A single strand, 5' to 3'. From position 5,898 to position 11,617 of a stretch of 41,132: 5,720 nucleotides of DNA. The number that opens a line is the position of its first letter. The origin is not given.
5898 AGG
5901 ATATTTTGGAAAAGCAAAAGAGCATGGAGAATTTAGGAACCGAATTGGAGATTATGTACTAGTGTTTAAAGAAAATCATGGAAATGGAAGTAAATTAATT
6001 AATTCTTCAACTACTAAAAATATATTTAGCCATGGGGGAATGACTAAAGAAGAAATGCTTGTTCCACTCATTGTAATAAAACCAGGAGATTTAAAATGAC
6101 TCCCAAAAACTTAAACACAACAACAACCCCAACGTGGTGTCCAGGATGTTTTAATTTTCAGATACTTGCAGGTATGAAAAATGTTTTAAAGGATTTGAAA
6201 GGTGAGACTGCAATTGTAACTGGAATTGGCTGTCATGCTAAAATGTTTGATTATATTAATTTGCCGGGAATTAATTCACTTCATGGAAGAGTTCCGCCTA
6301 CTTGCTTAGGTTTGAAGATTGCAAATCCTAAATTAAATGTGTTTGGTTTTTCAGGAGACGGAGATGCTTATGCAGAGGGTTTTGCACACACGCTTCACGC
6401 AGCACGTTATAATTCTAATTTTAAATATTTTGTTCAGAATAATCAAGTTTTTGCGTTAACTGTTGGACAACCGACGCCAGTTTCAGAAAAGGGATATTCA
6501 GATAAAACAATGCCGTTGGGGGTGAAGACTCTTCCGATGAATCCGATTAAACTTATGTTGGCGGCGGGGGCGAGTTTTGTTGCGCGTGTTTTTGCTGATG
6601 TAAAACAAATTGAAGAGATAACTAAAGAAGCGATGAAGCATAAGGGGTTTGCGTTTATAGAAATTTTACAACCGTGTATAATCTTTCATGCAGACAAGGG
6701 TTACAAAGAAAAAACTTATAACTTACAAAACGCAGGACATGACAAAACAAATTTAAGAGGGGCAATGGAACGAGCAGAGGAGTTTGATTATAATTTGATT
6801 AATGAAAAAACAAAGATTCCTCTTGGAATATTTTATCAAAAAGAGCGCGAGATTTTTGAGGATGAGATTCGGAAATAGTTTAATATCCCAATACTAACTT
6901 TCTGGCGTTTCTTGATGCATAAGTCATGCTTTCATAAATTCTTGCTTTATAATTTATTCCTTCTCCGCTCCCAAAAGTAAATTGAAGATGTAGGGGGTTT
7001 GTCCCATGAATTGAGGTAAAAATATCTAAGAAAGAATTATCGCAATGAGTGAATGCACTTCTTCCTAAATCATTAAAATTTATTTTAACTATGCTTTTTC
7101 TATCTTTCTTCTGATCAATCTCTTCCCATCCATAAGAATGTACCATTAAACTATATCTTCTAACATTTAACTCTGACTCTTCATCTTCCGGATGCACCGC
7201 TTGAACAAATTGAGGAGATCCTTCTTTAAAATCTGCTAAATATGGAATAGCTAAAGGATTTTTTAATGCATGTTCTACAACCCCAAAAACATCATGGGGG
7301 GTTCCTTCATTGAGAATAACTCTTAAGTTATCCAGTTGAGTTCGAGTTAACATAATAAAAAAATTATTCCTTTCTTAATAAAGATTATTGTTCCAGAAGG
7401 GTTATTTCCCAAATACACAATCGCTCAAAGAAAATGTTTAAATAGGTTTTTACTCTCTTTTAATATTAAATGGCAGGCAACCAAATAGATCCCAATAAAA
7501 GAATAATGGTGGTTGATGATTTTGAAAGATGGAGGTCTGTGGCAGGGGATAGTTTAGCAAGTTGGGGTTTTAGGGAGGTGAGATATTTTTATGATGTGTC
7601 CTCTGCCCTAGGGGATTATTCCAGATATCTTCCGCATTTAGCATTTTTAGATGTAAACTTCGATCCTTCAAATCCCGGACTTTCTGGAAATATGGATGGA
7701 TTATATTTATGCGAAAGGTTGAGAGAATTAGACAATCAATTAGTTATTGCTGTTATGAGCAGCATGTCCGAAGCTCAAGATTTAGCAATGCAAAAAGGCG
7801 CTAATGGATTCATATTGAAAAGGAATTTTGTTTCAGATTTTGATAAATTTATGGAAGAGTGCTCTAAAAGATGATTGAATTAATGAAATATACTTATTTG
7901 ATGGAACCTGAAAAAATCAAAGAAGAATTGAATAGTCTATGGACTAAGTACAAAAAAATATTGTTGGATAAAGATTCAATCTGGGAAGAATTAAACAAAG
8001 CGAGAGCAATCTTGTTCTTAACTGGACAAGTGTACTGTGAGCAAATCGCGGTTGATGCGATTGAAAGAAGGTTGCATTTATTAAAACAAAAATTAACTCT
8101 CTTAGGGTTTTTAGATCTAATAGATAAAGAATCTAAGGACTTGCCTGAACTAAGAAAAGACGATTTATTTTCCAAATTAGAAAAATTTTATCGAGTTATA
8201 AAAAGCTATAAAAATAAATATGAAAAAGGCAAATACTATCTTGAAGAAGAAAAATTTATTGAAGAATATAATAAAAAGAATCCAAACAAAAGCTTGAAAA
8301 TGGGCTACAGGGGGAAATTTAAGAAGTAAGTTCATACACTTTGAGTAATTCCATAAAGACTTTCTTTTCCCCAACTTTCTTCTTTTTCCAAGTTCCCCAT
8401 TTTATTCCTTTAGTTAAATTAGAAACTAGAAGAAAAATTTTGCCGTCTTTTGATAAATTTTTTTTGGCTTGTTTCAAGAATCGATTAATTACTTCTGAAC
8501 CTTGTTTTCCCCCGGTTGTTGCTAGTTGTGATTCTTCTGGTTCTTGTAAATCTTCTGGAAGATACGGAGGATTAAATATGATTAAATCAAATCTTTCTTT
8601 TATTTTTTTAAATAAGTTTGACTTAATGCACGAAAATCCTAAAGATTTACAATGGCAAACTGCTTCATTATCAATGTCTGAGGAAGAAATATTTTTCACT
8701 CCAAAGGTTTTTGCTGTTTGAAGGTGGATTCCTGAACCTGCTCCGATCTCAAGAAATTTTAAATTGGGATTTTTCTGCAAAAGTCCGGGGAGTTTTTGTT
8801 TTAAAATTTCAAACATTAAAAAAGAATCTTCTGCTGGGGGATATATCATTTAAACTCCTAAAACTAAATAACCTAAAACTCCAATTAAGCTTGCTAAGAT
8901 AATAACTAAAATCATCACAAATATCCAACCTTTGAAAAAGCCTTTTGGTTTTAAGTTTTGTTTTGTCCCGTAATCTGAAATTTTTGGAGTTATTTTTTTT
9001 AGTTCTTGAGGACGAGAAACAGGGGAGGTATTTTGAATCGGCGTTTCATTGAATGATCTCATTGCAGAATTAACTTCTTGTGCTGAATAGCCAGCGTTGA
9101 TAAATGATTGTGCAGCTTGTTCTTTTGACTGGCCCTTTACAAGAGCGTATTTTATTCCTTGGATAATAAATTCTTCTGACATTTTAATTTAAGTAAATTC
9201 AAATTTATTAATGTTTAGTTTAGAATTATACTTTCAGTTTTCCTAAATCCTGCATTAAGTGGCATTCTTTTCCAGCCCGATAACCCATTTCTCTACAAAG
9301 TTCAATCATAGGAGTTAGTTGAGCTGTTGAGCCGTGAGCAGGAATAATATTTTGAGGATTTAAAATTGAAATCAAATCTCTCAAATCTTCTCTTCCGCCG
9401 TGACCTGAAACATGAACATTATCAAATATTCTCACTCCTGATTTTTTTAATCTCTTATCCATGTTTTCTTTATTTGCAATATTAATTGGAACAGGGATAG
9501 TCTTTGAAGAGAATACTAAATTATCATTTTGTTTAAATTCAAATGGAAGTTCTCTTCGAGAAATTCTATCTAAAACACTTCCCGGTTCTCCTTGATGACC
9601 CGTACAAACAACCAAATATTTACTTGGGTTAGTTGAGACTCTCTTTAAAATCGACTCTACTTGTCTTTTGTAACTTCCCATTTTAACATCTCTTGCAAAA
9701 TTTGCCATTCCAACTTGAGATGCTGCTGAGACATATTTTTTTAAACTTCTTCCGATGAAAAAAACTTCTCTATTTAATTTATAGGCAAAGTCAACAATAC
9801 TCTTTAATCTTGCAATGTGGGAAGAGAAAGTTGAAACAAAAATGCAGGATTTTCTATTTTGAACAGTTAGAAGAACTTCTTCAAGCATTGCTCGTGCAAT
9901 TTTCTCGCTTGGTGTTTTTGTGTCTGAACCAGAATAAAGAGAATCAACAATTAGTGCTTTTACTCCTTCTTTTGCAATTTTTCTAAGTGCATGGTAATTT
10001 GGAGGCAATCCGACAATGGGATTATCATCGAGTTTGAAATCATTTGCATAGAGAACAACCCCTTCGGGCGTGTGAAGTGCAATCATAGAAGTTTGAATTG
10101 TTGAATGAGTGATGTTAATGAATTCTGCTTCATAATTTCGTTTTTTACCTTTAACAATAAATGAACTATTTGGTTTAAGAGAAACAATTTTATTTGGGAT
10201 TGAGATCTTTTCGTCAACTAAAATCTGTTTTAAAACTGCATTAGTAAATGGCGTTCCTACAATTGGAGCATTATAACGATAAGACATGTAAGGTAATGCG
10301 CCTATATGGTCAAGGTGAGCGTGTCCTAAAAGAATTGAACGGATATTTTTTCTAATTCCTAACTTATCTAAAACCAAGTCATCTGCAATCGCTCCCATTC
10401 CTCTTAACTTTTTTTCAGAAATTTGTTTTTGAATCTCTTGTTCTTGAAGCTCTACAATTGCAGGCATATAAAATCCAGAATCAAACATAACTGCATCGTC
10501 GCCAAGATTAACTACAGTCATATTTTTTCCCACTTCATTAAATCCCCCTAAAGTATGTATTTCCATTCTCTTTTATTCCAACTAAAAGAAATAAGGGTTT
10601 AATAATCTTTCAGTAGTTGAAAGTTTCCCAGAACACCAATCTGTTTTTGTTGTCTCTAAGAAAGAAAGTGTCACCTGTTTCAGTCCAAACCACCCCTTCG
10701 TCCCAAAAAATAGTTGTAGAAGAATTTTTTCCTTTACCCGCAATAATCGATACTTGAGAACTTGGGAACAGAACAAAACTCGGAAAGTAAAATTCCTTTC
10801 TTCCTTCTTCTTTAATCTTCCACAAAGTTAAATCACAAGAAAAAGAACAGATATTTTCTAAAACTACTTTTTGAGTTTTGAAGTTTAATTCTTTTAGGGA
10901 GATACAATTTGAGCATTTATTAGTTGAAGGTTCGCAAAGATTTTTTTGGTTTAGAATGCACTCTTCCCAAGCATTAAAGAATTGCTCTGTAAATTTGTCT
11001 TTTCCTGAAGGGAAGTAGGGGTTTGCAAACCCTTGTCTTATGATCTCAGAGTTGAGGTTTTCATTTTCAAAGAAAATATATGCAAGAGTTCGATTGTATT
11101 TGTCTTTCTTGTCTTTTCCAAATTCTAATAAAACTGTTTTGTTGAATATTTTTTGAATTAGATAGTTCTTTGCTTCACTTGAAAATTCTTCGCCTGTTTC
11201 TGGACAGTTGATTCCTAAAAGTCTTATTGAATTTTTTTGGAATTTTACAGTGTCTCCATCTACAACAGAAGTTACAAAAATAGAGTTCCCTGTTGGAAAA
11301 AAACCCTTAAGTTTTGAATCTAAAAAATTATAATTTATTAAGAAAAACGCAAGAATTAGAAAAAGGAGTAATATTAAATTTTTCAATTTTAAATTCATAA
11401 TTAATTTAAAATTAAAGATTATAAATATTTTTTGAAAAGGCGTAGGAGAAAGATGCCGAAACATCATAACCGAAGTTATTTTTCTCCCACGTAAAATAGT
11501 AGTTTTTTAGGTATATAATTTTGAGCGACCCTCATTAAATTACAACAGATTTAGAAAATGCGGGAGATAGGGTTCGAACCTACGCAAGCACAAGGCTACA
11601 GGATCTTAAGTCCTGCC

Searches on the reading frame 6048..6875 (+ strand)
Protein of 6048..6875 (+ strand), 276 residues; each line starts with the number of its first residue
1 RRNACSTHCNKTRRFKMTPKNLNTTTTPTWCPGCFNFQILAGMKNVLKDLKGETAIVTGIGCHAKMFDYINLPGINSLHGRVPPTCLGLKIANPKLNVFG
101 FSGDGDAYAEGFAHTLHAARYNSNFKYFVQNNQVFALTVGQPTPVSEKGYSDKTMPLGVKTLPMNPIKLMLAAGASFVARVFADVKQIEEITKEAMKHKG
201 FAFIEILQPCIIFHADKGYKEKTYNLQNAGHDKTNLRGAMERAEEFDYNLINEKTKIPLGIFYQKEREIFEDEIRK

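Call 49: search_protein_families(library=pfam, proteins=[window:6048-6875:+], max_evalue=0.01)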
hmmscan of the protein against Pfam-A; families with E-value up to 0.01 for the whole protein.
window:6048-6875:+ (276 aa): 2 families
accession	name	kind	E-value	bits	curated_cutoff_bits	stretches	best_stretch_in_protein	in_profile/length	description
PF02775.26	TPP_enzyme_C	-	2.5e-26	92.7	21.9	1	59-206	1-151/151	Thiamine pyrophosphate enzyme, C-terminal TPP binding domain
PF12367.13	PFO_beta_C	-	1.9e-10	41.1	24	1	219-275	13-62/66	Pyruvate ferredoxin oxidoreductase beta subunit C terminal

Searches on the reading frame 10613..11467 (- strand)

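Call 41: search_protein_families(library=ncbifam, proteins=[window:10613-11467:-], max_evalue=0.001)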
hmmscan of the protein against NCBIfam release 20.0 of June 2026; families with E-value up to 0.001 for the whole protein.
window:10613-11467:- (285 aa): 2 families
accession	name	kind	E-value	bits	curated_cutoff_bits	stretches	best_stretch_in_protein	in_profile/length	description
NF047694.1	TnucaseNucIStaph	equivalog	2.9e-20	72.5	250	1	61-177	45-173/175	thermonuclease NucI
NF047969.1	CaNuclEcnA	equivalog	3.3e-16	59.6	180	1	97-165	67-135/151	calcium-activated nuclease EcnA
